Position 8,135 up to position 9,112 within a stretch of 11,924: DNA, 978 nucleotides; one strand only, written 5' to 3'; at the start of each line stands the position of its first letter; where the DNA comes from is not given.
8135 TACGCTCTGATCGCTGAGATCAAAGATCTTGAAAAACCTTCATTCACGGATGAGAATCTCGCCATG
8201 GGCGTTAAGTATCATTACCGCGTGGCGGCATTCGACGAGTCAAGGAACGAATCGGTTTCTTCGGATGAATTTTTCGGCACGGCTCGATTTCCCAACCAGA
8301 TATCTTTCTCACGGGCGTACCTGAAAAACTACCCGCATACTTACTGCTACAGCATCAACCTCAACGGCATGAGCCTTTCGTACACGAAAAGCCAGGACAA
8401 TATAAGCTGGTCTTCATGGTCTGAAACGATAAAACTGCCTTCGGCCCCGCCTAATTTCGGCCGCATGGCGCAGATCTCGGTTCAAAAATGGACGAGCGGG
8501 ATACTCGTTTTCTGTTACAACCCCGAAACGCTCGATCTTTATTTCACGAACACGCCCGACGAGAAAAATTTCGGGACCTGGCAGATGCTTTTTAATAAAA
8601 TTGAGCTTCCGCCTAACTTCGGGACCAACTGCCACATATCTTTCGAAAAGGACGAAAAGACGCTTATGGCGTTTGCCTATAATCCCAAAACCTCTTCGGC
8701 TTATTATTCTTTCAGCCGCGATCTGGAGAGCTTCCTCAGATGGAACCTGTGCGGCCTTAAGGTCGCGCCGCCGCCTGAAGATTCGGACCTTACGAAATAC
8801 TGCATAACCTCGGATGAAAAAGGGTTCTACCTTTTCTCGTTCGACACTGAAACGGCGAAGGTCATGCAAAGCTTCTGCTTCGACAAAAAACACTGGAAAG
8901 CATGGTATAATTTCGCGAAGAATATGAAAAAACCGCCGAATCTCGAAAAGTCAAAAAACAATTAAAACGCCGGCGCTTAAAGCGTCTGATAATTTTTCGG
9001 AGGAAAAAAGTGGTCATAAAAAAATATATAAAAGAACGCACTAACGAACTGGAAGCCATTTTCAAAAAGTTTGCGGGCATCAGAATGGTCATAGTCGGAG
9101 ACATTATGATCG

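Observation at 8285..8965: Unrecognised C-terminal Trp-rich tandem-repeat domain (PPNFG / YNP / Asp-box-like) as the functional head of the FN3 protein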

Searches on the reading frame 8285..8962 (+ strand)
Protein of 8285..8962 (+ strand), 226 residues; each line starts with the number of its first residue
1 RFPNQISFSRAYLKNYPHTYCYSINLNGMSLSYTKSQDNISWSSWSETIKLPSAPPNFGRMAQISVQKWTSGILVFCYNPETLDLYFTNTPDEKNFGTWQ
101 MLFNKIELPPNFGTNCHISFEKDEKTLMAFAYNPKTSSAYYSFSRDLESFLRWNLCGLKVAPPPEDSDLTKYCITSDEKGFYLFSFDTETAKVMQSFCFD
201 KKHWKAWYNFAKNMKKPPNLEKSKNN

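Call 5: search_protein_families(library=pfam, proteins=[window:8285-8962:+], max_evalue=1)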
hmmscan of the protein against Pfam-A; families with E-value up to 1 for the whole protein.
window:8285-8962:+ (226 aa): 0 families

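Call 6: search_protein_families(library=ncbifam, proteins=[window:8285-8962:+], max_evalue=1)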
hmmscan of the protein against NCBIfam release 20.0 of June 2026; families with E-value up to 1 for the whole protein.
window:8285-8962:+ (226 aa): 1 family
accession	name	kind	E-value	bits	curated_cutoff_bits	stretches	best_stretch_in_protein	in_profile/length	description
NF000221.4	FosA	exception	0.071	13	250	1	161-208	57-103/137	FosA family fosfomycin resistance glutathione transferase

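Call 8: find_homologous_proteins(query=window:8285-8962:+, max_evalue=0.001)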
Query window:8285-8962:+: 90 candidates shared short words with the query, none scored E <= 0.001.

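Call 9: search_solved_structures(query=window:8285-8962:+, max_evalue=10)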
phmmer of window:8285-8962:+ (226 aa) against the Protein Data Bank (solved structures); distinct sequences matched with E-value up to 10: 6.
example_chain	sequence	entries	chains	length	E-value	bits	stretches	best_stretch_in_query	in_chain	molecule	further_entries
4nnh_A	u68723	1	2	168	0.18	14.2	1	165-216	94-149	30S ribosomal protein S1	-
4nni_A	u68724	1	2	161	0.42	13.1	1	165-216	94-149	30S ribosomal protein S1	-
4nng_A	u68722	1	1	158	0.43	13.1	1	165-216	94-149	30S ribosomal protein S1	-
4nnk_A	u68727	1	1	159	0.46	12.9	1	165-216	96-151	30S ribosomal protein S1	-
8wi7_b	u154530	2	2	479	1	11.8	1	165-216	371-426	30S ribosomal protein bS1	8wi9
2l1t_A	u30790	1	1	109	2.2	10.8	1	44-78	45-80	Uncharacterized protein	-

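Call 11: find_related_loci(query=window:8285-8962:+, collection=genome_contigs, flank=10000)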
Query window:8285-8962:+ (226 aa) in genome_contigs; peptide patterns used: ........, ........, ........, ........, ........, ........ (x = any residue, [..] = any of these).
68 stretches matched a pattern; 2 encode a relative of the query (tblastn E <= 1e-3); 2 distinct loci.
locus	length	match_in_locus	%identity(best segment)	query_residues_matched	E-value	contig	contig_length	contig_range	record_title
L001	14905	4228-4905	92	1-226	7e-149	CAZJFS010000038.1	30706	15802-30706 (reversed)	MAG TPA_asm: uncultured bacterium isolate SRP089250_co1_123 genome assembly, contig: NODE_2198_length_30706_cov_5.289224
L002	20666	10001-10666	75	1-222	7e-121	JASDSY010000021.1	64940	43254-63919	MAG: Candidatus Wallbacteria bacterium isolate P24860_112_MAG_55 P24860_112_S10_metaspades_369_length_64940_cov_23, whol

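Call 18: search_protein_representatives(protein=window:8285-8962:+)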
Query: 226 residues. Proteins with E-value up to 0.001 (for the whole library): 13; up to 1e-10: 6; up to 1e-30: 3. The best 13 are listed.
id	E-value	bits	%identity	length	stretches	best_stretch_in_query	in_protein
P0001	2.0e-114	397.1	74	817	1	1-222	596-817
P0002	2.7e-44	167.6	37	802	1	1-219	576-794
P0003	3.4e-43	164.0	36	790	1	2-224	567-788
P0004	2.6e-16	76.0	35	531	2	74-154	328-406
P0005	7.1e-15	71.3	32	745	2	61-162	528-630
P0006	1.6e-11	60.3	26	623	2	74-221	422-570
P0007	1.3e-09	54.1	29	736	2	60-146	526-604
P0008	1.7e-05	40.6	24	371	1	45-210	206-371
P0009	3.3e-05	39.6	20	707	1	19-222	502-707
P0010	3.9e-05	39.4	26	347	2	95-209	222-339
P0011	8.0e-05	38.4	33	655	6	7-39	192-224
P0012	6.5e-04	35.4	24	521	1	2-191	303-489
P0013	1.0e-03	34.8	24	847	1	67-167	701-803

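Call 25: find_homologous_proteins(query=A2, max_evalue=0.001)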
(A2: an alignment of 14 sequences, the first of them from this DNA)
Query A2 (14 sequences) (226 aa, profile of the alignment): 1 proteins with E <= 0.001 among 1312 candidates.
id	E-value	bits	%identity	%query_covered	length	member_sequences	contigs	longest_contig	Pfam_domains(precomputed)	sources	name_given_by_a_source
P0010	3.1e-56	208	24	65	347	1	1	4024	-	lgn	-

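Call 28: search_solved_structures(query=A3, max_evalue=10, show_alignments=2)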
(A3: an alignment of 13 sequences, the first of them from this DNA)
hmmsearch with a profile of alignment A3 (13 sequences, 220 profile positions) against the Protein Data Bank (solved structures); distinct sequences matched with E-value up to 10: 13.
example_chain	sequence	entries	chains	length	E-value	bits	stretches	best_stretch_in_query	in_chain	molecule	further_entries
2ymu_A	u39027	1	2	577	7.4e-19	71.2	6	125-183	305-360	WD-40 REPEAT PROTEIN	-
7bie_A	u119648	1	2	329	9e-17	64.4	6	124-168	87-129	nvWRAP-T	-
7big_A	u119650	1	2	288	4e-14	55.7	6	124-179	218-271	v13WRAP-T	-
7bif_A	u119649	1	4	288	5.7e-14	55.2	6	124-169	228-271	v22WRAP-T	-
7bid_A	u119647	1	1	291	8.1e-14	54.7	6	124-168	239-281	v31WRAP-T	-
6r60_A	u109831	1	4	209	2.4e-07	33.6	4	125-184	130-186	WD-40 repeat protein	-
6r5y_A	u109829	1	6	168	4.7e-06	29.3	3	125-184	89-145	WD-40 repeat protein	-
6r5z_A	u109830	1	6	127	0.00014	24.5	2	125-184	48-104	9-bladed beta-propeller formed by three 3-bladed fragments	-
6r5x_A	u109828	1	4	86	0.014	18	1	125-183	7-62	WD-40 repeat protein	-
5o9z_L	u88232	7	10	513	0.29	13.7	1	113-184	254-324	WD40 repeat-containing protein SMU1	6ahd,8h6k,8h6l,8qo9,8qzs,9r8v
6q8f_A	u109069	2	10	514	0.29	13.7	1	113-184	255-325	WD40 repeat-containing protein SMU1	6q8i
1r5m_A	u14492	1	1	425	0.5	12.9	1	121-193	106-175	SIR4-interacting protein SIF2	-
5nnz_B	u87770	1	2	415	0.56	12.8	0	115-177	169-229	Dynein assembly factor with WDR repeat domains 1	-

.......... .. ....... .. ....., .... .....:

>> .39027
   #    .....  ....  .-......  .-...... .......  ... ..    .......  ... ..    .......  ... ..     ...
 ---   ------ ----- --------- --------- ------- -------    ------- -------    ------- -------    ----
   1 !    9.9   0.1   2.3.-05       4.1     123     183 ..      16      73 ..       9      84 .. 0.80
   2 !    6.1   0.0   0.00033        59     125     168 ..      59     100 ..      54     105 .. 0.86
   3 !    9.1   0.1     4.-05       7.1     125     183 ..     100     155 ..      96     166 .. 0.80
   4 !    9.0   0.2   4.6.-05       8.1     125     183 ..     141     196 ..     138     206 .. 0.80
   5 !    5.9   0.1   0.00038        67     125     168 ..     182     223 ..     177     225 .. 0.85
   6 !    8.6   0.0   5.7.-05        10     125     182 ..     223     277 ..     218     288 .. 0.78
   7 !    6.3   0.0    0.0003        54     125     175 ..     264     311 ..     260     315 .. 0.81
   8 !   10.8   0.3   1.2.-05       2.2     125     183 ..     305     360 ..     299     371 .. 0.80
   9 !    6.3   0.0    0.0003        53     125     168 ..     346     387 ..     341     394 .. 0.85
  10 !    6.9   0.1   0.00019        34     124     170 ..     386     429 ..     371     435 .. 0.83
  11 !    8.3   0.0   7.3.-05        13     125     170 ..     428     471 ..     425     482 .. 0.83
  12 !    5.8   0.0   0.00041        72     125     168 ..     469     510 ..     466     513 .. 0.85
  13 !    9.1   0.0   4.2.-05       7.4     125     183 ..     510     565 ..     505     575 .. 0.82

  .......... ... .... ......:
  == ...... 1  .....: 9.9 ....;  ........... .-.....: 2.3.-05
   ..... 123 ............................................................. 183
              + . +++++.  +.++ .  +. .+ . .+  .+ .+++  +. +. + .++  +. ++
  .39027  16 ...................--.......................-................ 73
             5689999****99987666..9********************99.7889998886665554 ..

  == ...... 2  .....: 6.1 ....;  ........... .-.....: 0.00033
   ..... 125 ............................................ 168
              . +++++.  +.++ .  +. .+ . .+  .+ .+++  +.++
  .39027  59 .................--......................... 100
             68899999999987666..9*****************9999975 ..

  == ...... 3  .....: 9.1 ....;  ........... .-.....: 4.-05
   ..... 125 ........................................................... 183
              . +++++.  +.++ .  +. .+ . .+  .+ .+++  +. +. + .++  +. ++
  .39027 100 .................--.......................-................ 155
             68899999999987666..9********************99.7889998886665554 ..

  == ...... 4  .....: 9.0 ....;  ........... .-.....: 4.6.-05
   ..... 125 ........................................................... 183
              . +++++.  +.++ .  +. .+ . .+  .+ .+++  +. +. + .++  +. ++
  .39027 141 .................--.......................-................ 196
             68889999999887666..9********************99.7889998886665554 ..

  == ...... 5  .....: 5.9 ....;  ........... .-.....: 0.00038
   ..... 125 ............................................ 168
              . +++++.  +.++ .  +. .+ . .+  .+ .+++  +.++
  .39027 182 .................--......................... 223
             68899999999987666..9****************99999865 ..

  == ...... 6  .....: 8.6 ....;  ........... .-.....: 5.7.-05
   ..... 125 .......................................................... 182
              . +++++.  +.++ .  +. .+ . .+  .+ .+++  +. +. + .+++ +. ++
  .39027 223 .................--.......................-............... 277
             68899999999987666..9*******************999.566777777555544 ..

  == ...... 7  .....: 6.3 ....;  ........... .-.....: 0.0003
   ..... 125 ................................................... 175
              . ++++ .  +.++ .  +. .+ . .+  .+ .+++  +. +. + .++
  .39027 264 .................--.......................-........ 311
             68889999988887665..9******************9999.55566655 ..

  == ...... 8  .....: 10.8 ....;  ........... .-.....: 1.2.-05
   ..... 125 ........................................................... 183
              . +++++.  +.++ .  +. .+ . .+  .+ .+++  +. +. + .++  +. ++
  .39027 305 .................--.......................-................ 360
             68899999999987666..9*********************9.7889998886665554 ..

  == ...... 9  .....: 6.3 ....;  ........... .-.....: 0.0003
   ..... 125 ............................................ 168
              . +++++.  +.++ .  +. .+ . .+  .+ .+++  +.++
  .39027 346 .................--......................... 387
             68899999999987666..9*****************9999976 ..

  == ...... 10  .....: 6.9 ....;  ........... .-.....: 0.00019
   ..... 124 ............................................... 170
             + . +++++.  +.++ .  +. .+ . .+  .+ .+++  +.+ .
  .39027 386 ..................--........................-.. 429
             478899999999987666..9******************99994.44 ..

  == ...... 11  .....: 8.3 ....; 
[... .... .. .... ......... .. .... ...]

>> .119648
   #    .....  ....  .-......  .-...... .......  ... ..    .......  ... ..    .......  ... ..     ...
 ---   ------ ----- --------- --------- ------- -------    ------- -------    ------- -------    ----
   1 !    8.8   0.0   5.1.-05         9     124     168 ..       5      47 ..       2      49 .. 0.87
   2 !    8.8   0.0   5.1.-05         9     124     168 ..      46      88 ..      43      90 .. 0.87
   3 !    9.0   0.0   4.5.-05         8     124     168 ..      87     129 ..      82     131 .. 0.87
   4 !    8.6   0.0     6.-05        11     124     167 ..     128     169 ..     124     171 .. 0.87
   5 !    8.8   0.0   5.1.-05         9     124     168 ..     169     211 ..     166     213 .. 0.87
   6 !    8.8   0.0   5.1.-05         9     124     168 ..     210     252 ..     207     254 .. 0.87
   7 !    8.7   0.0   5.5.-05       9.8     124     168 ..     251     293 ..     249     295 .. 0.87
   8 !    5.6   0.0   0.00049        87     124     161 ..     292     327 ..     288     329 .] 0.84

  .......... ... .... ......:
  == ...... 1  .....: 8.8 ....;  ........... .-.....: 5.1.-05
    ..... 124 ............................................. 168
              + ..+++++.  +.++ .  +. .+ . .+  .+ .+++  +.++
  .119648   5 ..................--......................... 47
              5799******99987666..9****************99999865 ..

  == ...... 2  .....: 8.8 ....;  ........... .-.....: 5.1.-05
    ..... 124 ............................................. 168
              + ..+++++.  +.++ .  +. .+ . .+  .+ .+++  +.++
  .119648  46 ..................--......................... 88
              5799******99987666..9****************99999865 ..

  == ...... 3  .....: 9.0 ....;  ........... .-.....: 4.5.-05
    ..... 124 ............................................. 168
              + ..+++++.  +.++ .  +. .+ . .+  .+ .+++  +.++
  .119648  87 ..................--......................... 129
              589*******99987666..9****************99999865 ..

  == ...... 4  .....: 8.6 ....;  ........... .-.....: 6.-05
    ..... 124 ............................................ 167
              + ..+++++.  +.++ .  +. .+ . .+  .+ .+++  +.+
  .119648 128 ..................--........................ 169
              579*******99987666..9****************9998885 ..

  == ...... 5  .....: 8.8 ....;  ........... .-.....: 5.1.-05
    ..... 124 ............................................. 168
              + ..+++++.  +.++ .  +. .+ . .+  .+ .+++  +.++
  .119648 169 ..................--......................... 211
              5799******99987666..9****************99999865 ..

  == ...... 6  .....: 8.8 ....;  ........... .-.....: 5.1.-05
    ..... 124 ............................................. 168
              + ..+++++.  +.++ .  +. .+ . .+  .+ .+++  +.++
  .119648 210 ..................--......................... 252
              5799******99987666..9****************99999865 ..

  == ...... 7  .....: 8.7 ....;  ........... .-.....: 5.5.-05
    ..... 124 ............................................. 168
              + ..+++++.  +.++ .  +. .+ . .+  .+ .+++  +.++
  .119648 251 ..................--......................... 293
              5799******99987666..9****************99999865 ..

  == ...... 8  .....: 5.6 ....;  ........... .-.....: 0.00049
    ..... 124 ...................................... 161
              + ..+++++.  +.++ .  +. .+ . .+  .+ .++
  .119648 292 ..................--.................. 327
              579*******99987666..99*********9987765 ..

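Call 29: search_protein_families(library=pfam, alignment_id=A3, max_evalue=1)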
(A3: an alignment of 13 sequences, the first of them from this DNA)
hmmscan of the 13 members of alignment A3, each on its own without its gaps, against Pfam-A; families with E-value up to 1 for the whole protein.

A. member 1, seq(226 aa): 0 families

B. families by the number of members that match (of 13 scanned): 11 families
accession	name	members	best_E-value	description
PF13088.12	BNR_2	4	9e-05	BNR repeat-like domain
PF02012.26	BNR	3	0.0041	BNR/Asp-box repeat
PF24316.1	Tli3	3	0.045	T6SS Tli3 immunity protein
PF18315.6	VCH_CASS14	1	0.017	Integron cassette protein VCH_CASS1 chain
PF00400.38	WD40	1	0.048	WD domain, G-beta repeat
PF23061.1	CUB_M02D8_5_2nd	1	0.053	M02D8_5-like, second CUB domain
PF23381.1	Beta-prop_IFT122_1st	1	0.079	IFT122 first beta-propeller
PF12904.13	Collagen_bind_2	1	0.15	Putative collagen-binding domain of a collagenase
PF18207.7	LIFR_N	1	0.17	Leukemia inhibitory factor receptor N-terminal domain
PF08965.17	Aca2_YdiL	1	0.21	Aca2/YdiL-like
PF08761.16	dUTPase_2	1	0.47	dUTPase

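Call 32: find_encoding_contigs(protein=P0005, flank=8000, max_places=3)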
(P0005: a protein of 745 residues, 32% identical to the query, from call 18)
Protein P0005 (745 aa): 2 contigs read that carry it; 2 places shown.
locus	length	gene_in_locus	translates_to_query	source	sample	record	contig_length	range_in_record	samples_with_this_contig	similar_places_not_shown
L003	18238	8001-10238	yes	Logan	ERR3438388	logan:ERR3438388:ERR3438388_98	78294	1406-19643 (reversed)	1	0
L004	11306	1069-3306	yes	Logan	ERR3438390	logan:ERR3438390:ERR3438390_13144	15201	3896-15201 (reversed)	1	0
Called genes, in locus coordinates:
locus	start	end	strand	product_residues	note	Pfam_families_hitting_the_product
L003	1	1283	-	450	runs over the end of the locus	-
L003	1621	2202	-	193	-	PF01966:HD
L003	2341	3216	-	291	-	PF12849:PBP_like_2, PF13531:SBP_bac_11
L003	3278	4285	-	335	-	PF08240:ADH_N, PF01262:AlaDh_PNT_C (faint), PF00107:ADH_zinc_N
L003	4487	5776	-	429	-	PF00202:Aminotran_3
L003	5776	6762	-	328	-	PF00490:ALAD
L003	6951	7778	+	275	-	-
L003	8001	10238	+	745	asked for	PF00041:fn3 (faint), PF25833:Fn3_SaeA_3rd (faint), PF25788:Ig_Rha78A_N (faint)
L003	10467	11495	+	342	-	PF00793:DAHP_synth_1, PF03102:NeuB (weak)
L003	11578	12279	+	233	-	-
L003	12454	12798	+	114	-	PF01740:STAS, PF13466:STAS_2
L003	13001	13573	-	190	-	PF02632:BioY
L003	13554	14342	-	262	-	-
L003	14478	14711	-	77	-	-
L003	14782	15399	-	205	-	PF28549:NDPSase_N (weak), PF00293:NUDIX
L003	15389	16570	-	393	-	PF02684:LpxB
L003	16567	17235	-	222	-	PF04028:DUF374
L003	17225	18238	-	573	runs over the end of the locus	PF00664:ABC_membrane, PF00005:ABC_tran, PF02463:SMC_N (faint)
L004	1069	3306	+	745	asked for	PF00041:fn3 (faint), PF25833:Fn3_SaeA_3rd (faint), PF25788:Ig_Rha78A_N (faint)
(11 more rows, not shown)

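Call 33: find_encoding_contigs(protein=P0002, flank=8000, max_places=3)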
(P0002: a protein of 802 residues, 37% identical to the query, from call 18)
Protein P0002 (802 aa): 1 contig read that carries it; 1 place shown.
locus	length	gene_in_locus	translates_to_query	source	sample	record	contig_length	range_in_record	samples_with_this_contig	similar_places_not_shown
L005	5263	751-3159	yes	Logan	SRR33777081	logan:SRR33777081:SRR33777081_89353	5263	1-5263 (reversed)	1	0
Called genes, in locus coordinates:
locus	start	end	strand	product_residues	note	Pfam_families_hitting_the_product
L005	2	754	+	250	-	?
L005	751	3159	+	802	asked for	PF17936:Big_6 (faint), PF25833:Fn3_SaeA_3rd (faint), PF00041:fn3 (faint), PF19077:Big_13 (faint)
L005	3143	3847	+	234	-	PF00005:ABC_tran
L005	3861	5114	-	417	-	PF00515:TPR_1 (faint), PF07719:TPR_2 (faint), PF13181:TPR_8 (faint), PF13424:TPR_12 (faint), PF13414:TPR_11 (weak), PF14559:TPR_19, PF23914:TPR_CcmH_CycH (weak), PF13432:TPR_16 (weak), +4 more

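Call 34: predict_structure(alignment_id=A3)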
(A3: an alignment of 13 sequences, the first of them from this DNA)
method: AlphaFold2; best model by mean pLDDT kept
length: 226 residues; sequences in the alignment: 13
mean_pLDDT: 92.5   pTM: 0.90
mean pLDDT of the five models: 92.5, 92.4, 92.0, 92.0, 91.8
residues with pLDDT >= 90: 191; 70-90: 28; 50-70: 4; < 50: 3
segments of 3 or more residues with pLDDT < 50: 224-226
pLDDT, mean of each block of 10 residues (from residue 1): 92 92 95 94 95 94 94 96 97 94 96 94 94 96 94 95 91 94 94 94 92 84 47
secondary structure, 60 per line:
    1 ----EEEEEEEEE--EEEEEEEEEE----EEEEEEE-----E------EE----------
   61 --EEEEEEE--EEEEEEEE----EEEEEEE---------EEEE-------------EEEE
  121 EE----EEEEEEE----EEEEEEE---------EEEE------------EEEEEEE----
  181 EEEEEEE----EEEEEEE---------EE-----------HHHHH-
elements in order: E5-13 E16-25 E30-36 E63-69 E72-79 E84-90 E100-103 E117-122 E127-133 E138-144 E154-157 E170-176 E181-187 E192-198 H221-225

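Call 36: search_protein_families(library=pfam, proteins=[L003:6951-7775:+, L005:2-751:+, L002:6842-8149:+, L001:1121-2422:+], max_evalue=0.1)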
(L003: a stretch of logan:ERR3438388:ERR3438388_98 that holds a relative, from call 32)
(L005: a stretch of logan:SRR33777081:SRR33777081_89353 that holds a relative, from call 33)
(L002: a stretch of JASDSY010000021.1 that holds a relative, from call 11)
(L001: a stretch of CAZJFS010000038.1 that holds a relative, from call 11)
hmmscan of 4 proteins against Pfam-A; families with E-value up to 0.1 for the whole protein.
L003:6951-7775:+ (275 aa): 1 family
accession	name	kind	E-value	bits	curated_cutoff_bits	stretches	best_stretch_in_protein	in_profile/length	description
PF15907.11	Itfg2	-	0.023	14.4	27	0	66-96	61-91/330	Integrin-alpha FG-GAP repeat-containing protein 2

L005:2-751:+ (250 aa): 9 families
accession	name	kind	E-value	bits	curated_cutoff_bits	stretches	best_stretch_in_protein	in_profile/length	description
PF00158.32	Sigma54_activat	-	3.9e-45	154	20.2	1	1-98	70-167/168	Sigma-54 interaction domain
PF25601.1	AAA_lid_14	-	6.2e-29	100.1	27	1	104-181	1-78/87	AAA+ ATPase lid domain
PF02954.25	HTH_8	-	1.5e-14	53.9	22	1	199-240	1-42/42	Bacterial regulatory protein, Fis family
PF14532.12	Sigma54_activ_2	-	1.2e-06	29.3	25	1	20-103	65-138/138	Sigma-54 interaction domain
PF18024.7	HTH_50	-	3.2e-05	24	27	1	195-242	3-49/50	Helix-turn-helix domain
PF07728.20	AAA_5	-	0.0014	19.1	22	1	18-76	64-125/139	AAA domain (dynein-related subfamily)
PF01078.27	Mg_chelatase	-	0.044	13.6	20.3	1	11-73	93-157/207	Magnesium chelatase, subunit ChlI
PF13556.12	HTH_30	-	0.055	13.7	27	0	215-239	11-35/59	PucR C-terminal helix-turn-helix domain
PF20030.5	bpMoxR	-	0.058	12.9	27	1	26-97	99-168/205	MoxR domain in the MoxR-vWA-beta-propeller ternary systems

L002:6842-8149:+ (436 aa): 1 family
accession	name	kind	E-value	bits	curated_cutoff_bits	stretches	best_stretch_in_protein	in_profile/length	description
PF01464.25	SLT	-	1.7e-08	34.5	21.3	1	320-426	10-110/117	Transglycosylase SLT domain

L001:1121-2422:+ (434 aa): 1 family
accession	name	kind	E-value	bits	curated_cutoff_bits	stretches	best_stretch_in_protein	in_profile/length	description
PF01464.25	SLT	-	1.3e-06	28.4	21.3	1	320-426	12-112/117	Transglycosylase SLT domain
